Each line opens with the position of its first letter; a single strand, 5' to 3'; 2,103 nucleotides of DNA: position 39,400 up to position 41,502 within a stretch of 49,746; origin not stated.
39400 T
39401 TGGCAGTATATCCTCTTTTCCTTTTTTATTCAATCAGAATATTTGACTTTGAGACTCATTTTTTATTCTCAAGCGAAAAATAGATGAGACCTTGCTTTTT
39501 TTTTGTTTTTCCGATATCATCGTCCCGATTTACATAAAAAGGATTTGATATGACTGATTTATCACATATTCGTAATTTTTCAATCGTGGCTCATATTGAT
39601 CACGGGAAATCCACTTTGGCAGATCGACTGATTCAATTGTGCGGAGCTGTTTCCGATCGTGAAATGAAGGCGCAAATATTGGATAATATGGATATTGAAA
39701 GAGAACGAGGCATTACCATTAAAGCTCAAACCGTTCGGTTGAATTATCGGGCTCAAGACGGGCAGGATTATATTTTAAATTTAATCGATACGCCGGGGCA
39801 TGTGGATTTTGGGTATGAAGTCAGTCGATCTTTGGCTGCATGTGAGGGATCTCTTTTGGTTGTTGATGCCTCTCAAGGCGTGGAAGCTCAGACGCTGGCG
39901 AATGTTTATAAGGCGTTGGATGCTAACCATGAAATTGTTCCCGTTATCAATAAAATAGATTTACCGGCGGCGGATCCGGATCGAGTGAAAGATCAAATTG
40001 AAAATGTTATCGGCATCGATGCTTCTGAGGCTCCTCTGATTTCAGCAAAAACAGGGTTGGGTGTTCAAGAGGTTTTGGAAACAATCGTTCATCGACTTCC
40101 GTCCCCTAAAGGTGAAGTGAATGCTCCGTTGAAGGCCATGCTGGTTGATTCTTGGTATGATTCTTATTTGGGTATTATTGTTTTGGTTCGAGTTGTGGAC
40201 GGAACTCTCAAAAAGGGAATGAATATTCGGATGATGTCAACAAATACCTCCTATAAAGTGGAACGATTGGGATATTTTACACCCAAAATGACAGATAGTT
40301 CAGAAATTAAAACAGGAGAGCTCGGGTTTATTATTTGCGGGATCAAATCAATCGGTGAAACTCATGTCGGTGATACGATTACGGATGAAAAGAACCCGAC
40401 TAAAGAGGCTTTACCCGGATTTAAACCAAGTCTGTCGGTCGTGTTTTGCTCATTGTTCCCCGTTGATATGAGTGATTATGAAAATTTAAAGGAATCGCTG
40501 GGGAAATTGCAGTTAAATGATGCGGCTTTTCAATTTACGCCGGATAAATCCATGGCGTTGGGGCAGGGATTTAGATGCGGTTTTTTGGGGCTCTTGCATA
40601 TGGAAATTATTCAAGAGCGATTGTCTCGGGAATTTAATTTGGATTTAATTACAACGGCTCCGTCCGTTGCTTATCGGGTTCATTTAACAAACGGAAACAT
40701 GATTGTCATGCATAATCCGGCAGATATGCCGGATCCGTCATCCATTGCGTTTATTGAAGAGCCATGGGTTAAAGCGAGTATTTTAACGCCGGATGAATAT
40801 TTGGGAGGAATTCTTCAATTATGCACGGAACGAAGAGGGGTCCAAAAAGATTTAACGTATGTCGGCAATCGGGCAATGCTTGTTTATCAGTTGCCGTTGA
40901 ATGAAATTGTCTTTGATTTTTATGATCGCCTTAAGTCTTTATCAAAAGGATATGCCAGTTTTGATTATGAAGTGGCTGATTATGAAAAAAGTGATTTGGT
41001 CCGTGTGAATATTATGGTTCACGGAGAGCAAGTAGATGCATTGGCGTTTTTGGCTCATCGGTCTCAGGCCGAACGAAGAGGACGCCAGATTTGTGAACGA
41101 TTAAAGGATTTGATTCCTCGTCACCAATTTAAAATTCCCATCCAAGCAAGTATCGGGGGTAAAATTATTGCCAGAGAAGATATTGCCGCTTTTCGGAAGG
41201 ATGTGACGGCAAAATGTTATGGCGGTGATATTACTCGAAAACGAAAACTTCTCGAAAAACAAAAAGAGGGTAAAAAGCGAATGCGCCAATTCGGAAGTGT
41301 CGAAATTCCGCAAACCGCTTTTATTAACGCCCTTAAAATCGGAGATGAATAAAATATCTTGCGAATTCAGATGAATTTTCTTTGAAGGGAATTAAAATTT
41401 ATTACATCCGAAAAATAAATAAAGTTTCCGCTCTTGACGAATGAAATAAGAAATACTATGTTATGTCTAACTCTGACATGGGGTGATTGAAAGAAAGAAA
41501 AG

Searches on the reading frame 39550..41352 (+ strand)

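Call 6: search_protein_families(library=pfam, proteins=[window:39550-41352:+], max_evalue=0.001)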
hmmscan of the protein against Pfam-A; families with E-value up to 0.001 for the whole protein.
window:39550-41352:+ (600 aa): 7 families
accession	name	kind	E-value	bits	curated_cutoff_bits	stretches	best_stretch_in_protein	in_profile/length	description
PF00009.33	GTP_EFTU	-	6.2e-55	186.1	26.5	1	6-185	2-188/188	Elongation factor Tu GTP binding domain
PF06421.17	LepA_C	-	7.4e-50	168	29.7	1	490-596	1-107/107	GTP-binding protein LepA C-terminus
PF00679.30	EFG_C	-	1.4e-20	73.5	27.9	1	402-486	2-86/89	Elongation factor G C-terminus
PF03144.31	GTP_EFTU_D2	-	5.5e-12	46.4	30.3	1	208-278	1-73/73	Elongation factor Tu domain 2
PF14492.12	EFG_III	-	6.7e-06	26.5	27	1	296-368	4-73/75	Elongation Factor G, domain III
PF01926.29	MMR_HSR1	-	4.5e-05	24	21.9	1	17-135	9-113/113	50S ribosome-binding GTPase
PF22042.2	EF-G_D2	-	0.00033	21.1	27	1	194-278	2-82/84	Elongation factor G domain 2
